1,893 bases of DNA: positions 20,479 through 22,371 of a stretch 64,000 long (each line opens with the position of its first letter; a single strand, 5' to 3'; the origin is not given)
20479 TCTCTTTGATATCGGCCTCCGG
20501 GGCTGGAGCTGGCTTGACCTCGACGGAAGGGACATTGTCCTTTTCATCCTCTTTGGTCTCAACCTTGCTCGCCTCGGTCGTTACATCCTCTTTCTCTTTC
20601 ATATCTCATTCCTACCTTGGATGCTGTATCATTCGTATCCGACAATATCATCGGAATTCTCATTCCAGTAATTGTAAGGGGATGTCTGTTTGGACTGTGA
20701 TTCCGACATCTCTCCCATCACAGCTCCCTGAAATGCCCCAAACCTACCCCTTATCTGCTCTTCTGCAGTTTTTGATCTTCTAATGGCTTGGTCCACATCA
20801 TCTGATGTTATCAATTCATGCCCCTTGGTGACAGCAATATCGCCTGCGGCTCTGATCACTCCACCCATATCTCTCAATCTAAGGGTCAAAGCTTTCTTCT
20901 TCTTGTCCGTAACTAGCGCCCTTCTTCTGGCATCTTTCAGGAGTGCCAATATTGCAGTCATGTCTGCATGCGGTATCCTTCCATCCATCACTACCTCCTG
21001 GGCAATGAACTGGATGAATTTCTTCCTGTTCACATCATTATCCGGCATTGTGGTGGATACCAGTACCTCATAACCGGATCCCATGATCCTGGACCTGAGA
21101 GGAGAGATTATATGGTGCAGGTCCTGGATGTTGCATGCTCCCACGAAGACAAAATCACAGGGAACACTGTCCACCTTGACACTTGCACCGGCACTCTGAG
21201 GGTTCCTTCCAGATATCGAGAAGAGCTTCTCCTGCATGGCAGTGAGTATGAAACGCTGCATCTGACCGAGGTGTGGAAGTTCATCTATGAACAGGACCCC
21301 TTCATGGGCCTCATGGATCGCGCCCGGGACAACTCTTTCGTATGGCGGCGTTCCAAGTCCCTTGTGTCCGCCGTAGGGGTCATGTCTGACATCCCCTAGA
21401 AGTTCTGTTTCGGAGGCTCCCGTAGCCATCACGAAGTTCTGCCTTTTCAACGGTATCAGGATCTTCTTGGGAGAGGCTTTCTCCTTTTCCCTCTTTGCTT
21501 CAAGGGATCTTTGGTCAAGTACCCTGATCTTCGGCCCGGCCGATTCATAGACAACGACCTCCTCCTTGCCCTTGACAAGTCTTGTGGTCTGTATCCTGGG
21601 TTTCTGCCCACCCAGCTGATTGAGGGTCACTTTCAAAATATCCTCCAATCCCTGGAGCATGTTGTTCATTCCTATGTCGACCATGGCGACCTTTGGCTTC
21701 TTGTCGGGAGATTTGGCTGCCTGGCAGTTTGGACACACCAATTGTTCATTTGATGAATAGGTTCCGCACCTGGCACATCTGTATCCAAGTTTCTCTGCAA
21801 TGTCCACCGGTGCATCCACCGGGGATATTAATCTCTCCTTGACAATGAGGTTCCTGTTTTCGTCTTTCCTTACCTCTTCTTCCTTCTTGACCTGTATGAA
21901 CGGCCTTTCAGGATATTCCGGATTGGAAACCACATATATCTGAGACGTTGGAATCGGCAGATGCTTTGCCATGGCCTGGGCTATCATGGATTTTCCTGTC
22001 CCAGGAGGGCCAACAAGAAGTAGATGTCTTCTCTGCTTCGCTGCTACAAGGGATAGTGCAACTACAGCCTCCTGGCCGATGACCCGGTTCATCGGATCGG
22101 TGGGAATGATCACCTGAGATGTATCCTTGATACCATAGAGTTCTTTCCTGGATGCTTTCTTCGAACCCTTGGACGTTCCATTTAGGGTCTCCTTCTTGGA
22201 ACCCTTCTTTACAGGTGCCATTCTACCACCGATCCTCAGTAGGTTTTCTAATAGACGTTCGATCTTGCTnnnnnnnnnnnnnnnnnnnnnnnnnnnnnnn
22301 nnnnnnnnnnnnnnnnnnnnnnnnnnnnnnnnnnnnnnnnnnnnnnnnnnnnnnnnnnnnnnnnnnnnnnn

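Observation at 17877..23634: Apparent operon: dnaG, a protease-less Zn-ribbon LonB-like ATPase, and two tandem COG1340-like coiled-coil proteins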

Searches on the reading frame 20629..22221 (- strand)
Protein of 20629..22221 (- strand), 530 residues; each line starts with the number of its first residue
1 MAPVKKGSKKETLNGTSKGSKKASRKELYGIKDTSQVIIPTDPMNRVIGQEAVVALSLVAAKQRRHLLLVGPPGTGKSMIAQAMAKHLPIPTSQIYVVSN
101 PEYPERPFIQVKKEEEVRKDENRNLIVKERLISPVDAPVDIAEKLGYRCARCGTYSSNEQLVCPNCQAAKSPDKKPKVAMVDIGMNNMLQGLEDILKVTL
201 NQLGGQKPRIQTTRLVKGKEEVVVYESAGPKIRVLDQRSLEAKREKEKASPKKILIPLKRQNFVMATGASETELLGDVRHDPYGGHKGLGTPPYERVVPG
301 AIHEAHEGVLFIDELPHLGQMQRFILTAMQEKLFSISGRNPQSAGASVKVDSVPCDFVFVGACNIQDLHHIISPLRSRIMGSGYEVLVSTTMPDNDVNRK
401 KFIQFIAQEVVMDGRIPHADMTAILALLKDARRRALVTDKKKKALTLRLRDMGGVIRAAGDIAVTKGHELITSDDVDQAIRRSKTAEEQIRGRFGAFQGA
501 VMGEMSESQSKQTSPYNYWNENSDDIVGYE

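Call 3: search_protein_families(library=pfam, proteins=[window:20629-22221:-], max_evalue=0.01)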
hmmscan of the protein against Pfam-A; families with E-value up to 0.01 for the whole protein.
window:20629-22221:- (530 aa): 21 families
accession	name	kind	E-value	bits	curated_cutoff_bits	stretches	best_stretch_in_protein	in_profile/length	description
PF01078.27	Mg_chelatase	-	1e-14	54.9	20.3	2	44-93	2-51/207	Magnesium chelatase, subunit ChlI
PF00158.32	Sigma54_activat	-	2.5e-08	34.2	20.2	1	298-340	86-128/168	Sigma-54 interaction domain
PF00004.35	AAA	-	3.2e-08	34.5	21.2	1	67-93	1-27/131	ATPase family associated with various cellular activities (AAA)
PF07728.20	AAA_5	-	4.1e-07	30.5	22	1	66-103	1-37/139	AAA domain (dynein-related subfamily)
PF05496.18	RuvB_N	-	1.9e-06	28.2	27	1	47-90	9-59/159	Holliday junction DNA helicase RuvB P-loop domain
PF20030.5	bpMoxR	-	2.5e-06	27.1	27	1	45-88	12-55/205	MoxR domain in the MoxR-vWA-beta-propeller ternary systems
PF00493.29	MCM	-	5.6e-06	26.1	23.3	0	259-337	82-153/224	MCM P-loop domain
PF13401.12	AAA_22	-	1.6e-05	25.6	27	1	63-98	4-40/130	AAA domain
PF13191.12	AAA_16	-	1.8e-05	25.7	32.6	1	59-120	19-81/167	AAA ATPase domain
PF12775.13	AAA_7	-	9.8e-05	22.4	25.8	1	56-90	25-59/181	P-loop containing dynein motor region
PF08298.17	AAA_PrkA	-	0.00043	19.9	25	1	61-134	82-152/358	PrkA AAA domain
PF20720.3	nSTAND3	-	0.00069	19.8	27.2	1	61-103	14-56/155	Novel STAND NTPase 3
PF01057.23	Parvo_NS1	-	0.0013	18.2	20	1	61-89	107-138/271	Parvovirus non-structural protein NS1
PF20436.4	LonB_AAA-LID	-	0.0016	18.9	22.4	1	419-482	2-61/65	Archaeal LonB, AAA+ ATPase LID domain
PF08433.16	KTI12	-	0.0017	18.3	22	1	67-123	4-62/271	Chromatin associated protein KTI12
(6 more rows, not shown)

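Call 4: search_protein_families(library=ncbifam, proteins=[window:20629-22221:-], max_evalue=0.01)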
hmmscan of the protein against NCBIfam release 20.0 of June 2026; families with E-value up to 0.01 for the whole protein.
window:20629-22221:- (530 aa): 33 families (the best 25 are shown)
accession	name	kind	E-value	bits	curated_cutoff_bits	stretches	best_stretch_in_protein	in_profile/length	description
TIGR00764.1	lon_rel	equivalog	1.9e-102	343.8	516.6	2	259-492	170-400/608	ATP-dependent protease LonB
NF038308.1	RNA_repair_RtcR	equivalog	5.3e-10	38.7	650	2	299-339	271-312/530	RNA repair transcriptional activator RtcR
TIGR02903.1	spore_lon_C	equivalog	1.8e-09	36.7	678.8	2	274-389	232-355/615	Lon family ATP-dependent protease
TIGR00368.1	TIGR00368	hypoth_equivalog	2.9e-09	36.1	362.4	1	43-89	190-236/499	YifB family Mg chelatase-like AAA ATPase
NF007365.0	PRK09862.1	equivalog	4.2e-09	35.5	530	1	41-89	187-235/506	YifB family Mg chelatase-like AAA ATPase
TIGR00635.1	ruvB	equivalog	2.4e-07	30.1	299.05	1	49-89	8-55/305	Holliday junction branch migration DNA helicase RuvB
TIGR02902.1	spore_lonB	equivalog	3e-07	29.4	723.3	1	274-381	143-257/531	ATP-dependent protease LonB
TIGR03922.1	T7SS_EccA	equivalog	1.3e-06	27.3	466.65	1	58-88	306-336/557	type VII secretion AAA-ATPase EccA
NF000868.0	PRK00080.1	equivalog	7.5e-06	25.1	282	1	44-89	24-76/330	Holliday junction branch migration DNA helicase RuvB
NF003069.1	PRK03992.1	subfamily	8.5e-05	21.9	500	1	65-87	166-188/379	proteasome-activating nucleotidase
TIGR02928.1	TIGR02928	subfamily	8.6e-05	21.5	181.3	0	455-485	247-277/366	orc1/cdc6 family replication initiation protein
TIGR02442.1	Cob-chelat-sub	hypoth_equivalog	0.00012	20.7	779.45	0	43-116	2-79/641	putative cobaltochelatase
NF009067.0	PRK12402.1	equivalog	0.00024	20.2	317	1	45-88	15-60/340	replication factor C small subunit 2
NF001679.0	PRK00440.1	equivalog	0.00037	19.7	303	1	44-88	17-63/322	replication factor C small subunit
NF042959.1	IteA_antiphage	equivalog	0.00037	19.7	510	1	55-91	116-152/367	anti-phage ATPase IteA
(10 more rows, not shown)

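Call 7: search_solved_structures(query=window:20629-22221:-, show_alignments=2)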
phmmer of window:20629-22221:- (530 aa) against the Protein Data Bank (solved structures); distinct sequences matched with E-value up to 0.001: 50.
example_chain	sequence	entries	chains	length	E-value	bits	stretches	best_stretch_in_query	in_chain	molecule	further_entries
3k1j_A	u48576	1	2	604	1.6e-83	284.9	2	207-491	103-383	ATP-dependent protease Lon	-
4zpx_A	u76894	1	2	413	9.9e-83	282.2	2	260-484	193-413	ATP-dependent protease Lon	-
1in4_A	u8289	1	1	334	8.4e-06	28.5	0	42-101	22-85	HOLLIDAY JUNCTION DNA HELICASE RUVB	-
1j7k_A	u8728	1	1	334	1e-05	28.2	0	42-101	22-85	HOLLIDAY JUNCTION DNA HELICASE RUVB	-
1in8_A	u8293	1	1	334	1.9e-05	27.3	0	42-101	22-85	HOLLIDAY JUNCTION DNA HELICASE RUVB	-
1in5_A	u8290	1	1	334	2.2e-05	27.1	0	42-101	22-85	HOLLIDAY JUNCTION DNA HELICASE RUVB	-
1in6_A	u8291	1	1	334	2.3e-05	27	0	42-101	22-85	HOLLIDAY JUNCTION DNA HELICASE RUVB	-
1in7_A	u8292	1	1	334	3.3e-05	26.5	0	42-101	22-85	HOLLIDAY JUNCTION DNA HELICASE RUVB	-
6chs_H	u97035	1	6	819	0.00022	23.8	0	59-102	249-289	Putative cell division control protein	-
1r7r_A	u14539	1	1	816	0.00045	22.8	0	3-88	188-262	Transitional endoplasmic reticulum ATPase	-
7rlj_A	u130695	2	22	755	0.00047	22.7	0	3-88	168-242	Transitional endoplasmic reticulum ATPase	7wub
5c19_A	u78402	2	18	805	0.00048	22.7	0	3-88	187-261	Transitional endoplasmic reticulum ATPase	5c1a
8yka_A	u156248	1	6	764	0.00048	22.7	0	3-88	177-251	Transitional endoplasmic reticulum ATPase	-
9lgo_A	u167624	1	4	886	0.00049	22.7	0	65-103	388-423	ATPase family gene 2 protein homolog A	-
8pqx_A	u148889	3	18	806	0.0005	22.6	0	3-88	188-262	Transitional endoplasmic reticulum ATPase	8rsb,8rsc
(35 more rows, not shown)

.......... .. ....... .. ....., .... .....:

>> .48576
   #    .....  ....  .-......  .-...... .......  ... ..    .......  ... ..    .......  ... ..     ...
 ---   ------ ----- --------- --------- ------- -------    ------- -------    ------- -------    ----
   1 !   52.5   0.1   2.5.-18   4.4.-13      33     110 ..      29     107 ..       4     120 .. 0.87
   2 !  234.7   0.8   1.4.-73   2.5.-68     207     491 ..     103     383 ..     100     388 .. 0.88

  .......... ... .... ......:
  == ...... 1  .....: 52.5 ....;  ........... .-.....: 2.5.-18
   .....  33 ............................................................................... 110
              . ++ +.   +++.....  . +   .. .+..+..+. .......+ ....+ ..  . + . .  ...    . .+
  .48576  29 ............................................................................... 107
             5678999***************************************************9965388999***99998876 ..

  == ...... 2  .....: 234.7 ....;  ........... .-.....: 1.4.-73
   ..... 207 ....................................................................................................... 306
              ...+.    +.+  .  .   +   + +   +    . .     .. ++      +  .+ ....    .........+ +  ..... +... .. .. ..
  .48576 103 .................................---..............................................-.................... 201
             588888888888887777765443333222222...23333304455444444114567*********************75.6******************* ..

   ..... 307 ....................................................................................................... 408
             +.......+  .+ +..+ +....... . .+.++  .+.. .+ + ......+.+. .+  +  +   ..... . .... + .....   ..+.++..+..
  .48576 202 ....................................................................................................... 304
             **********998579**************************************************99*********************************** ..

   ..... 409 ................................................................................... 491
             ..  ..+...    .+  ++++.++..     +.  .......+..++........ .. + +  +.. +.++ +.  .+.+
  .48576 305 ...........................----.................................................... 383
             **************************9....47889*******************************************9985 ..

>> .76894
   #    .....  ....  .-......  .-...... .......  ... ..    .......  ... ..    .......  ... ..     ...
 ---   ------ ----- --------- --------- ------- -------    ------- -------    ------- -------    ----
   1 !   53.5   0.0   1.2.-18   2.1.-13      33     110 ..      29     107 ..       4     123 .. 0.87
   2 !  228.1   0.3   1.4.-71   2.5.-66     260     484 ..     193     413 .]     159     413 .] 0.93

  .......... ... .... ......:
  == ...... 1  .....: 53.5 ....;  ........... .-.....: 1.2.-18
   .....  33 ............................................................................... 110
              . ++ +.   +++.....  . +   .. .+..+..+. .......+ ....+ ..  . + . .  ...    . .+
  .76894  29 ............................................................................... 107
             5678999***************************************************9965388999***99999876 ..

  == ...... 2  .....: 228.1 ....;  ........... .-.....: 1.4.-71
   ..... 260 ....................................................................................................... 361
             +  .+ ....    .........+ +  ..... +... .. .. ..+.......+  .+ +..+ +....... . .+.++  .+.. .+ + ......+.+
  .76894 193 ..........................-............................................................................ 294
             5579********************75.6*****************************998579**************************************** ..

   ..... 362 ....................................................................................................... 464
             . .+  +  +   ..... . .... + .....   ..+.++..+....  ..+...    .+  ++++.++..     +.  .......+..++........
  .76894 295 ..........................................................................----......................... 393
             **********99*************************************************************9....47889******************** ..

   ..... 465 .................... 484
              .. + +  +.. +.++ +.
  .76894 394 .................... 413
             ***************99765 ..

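Call 8: find_homologous_proteins(query=window:20629-22221:-, max_evalue=1e-10)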
Query window:20629-22221:- (530 aa): 4789 proteins with E <= 1e-10 among 8000 candidates; the best 120 are listed.
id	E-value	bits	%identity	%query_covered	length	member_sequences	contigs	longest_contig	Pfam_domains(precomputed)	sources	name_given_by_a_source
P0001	0.0e+0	1180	100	100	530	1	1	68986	PF20030.6,PF00158.33,PF00493.30,PF00004.36,PF13401.13,PF05496.19,PF07728.21,PF01078.28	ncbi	-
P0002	0.0e+0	1050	88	100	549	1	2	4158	PF20030.6,PF00158.33,PF12775.14,PF00004.36,PF13401.13,PF05496.19,PF07728.21,PF01078.28,PF13191.13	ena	-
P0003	1.6e-277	940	79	100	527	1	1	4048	PF20030.6,PF00158.33,PF00004.36,PF13401.13,PF07728.21,PF01078.28,PF20720.4,PF13191.13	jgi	jgi:ATP-dependent Lon protease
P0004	6.3e-277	938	80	94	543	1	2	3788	PF20030.6,PF00158.33,PF00493.30,PF00004.36,PF05496.19,PF07728.21,PF01078.28,PF20720.4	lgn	-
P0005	4.5e-276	935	79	99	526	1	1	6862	PF20030.6,PF00158.33,PF00493.30,PF00004.36,PF05496.19,PF07728.21,PF01078.28,PF20720.4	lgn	-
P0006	5.3e-275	931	81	95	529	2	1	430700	PF20030.6,PF00158.33,PF00004.36,PF13401.13,PF07728.21,PF01078.28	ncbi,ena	-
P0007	1.3e-274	930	81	95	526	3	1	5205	PF20030.6,PF00158.33,PF00004.36,PF07728.21,PF01078.28,PF20720.4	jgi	jgi:ATP-dependent Lon protease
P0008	9.8e-268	907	77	97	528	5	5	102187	PF20030.6,PF00158.33,PF00493.30,PF00004.36,PF13401.13,PF05496.19,PF07728.21,PF01078.28,PF20720.4,PF13191.13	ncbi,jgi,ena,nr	ncbi:peptidase [Thermoplasmatales archaeon ex4484_6]|nr:MAG: peptidase [Thermoplasmatales archaeon e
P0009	3.8e-256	869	75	95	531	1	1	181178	PF20030.6,PF00158.33,PF00493.30,PF00004.36,PF13401.13,PF05496.19,PF07728.21,PF01078.28,PF20720.4,PF13191.13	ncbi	ncbi:MAG: ATP-binding protein [Thermoplasmatota archaeon]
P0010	4.0e-256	869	76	94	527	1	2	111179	PF00158.33,PF00493.30,PF00004.36,PF05496.19,PF07728.21,PF01078.28,PF20720.4,PF13191.13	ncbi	ncbi:MAG: ATP-binding protein [Thermoplasmatota archaeon]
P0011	2.3e-254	863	75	94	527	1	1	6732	PF20030.6,PF00158.33,PF12775.14,PF00004.36,PF13401.13,PF05496.19,PF07728.21,PF01078.28,PF20720.4,PF13191.13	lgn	-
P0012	2.8e-254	863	75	94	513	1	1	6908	PF20030.6,PF00158.33,PF00493.30,PF00004.36,PF13401.13,PF07728.21,PF01078.28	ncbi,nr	ncbi:MAG: ATP-binding protein [Candidatus Thermoplasmatota archaeon]|nr:ATP-binding protein [Candida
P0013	1.7e-250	851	74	94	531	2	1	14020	PF20030.6,PF00158.33,PF00493.30,PF00004.36,PF13401.13,PF07728.21,PF01078.28,PF20720.4,PF13191.13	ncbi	ncbi:MAG: ATP-binding protein [Thermoplasmatota archaeon]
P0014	4.9e-249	846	71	100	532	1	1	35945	PF20030.6,PF00158.33,PF00493.30,PF00004.36,PF13401.13,PF05496.19,PF07728.21,PF01078.28,PF20720.4,PF13191.13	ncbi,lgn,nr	ncbi:MAG: ATP-binding protein [Candidatus Thermoplasmatota archaeon]|nr:ATP-binding protein [Candida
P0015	9.4e-249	845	74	95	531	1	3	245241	PF20030.6,PF00158.33,PF00493.30,PF00004.36,PF13401.13,PF05496.19,PF07728.21,PF01078.28,PF20720.4,PF13191.13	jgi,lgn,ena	-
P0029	2.5e-223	761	68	94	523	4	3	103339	PF20030.6,PF00158.33,PF00004.36,PF13401.13,PF05496.19,PF07728.21,PF01078.28,PF20720.4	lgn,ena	-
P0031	6.9e-221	753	65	94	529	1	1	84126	PF00158.33,PF00004.36,PF05496.19,PF07728.21,PF01078.28,PF20720.4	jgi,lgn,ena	-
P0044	5.1e-190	651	59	95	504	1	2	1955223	PF20030.6,PF00158.33,PF00004.36,PF13401.13,PF05496.19,PF07728.21,PF01078.28,PF20720.4,PF13191.13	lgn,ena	-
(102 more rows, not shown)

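Call 9: find_encoding_contigs(protein=P0001, flank=10000, max_places=3)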
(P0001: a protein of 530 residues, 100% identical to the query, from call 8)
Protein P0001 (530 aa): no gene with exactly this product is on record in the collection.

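Call 10: find_encoding_contigs(protein=P0044, flank=8000, max_places=3)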
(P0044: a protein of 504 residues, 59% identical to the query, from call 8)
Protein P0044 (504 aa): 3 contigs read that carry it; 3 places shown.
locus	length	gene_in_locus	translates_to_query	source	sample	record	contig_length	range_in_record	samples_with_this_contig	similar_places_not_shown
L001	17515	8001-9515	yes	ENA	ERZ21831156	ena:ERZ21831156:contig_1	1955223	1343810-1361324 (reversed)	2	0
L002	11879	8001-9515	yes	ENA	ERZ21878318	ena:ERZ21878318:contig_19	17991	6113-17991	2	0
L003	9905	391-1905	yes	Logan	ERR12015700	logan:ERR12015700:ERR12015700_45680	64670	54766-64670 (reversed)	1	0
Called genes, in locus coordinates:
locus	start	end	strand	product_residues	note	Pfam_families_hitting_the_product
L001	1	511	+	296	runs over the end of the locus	PF01656:CbiA, PF13614:AAA_31 (faint), PF12838:Fer4_7 (faint), PF13187:Fer4_9 (faint), PF00037:Fer4 (weak), PF14697:Fer4_21 (weak), PF00037:Fer4 (weak), PF10609:ParA (weak), +5 more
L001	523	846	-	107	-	PF02579:Nitro_FeMo-Co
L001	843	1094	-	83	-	PF17253:DUF5320 (weak)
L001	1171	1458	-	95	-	PF02001:DUF134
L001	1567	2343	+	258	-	PF01171:ATP_bind_3 (weak)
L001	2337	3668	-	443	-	PF19289:PmbA_TldD_3rd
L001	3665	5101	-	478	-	PF01523:PmbA_TldD_1st, PF19290:PmbA_TldD_2nd (weak), PF19289:PmbA_TldD_3rd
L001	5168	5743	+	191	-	PF01814:Hemerythrin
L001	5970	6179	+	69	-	-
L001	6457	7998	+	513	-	PF01751:Toprim, PF13662:Toprim_4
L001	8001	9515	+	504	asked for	PF00158:Sigma54_activat (faint), PF01078:Mg_chelatase, PF05496:RuvB_N (faint), PF13191:AAA_16 (faint), PF20030:bpMoxR (weak), PF20720:nSTAND3 (weak), PF00004:AAA (faint), PF07728:AAA_5 (faint), +1 more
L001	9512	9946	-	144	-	PF00583:Acetyltransf_1, PF13508:Acetyltransf_7, PF13673:Acetyltransf_10, PF08445:FR47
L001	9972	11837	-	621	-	PF00932:LTD (weak), PF13091:PLDc_2, PF00614:PLDc (faint), PF13091:PLDc_2, PF18911:PKD_4 (faint)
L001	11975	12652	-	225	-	PF00121:TIM, PF03060:NMO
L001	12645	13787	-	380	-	PF01950:FBPase_3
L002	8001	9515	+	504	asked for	PF00158:Sigma54_activat (faint), PF01078:Mg_chelatase, PF05496:RuvB_N (faint), PF13191:AAA_16 (faint), PF20030:bpMoxR (weak), PF20720:nSTAND3 (weak), PF00004:AAA (faint), PF07728:AAA_5 (faint), +1 more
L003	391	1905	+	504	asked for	PF00158:Sigma54_activat (faint), PF01078:Mg_chelatase, PF05496:RuvB_N (faint), PF13191:AAA_16 (faint), PF20030:bpMoxR (weak), PF20720:nSTAND3 (weak), PF00004:AAA (faint), PF07728:AAA_5 (faint), +1 more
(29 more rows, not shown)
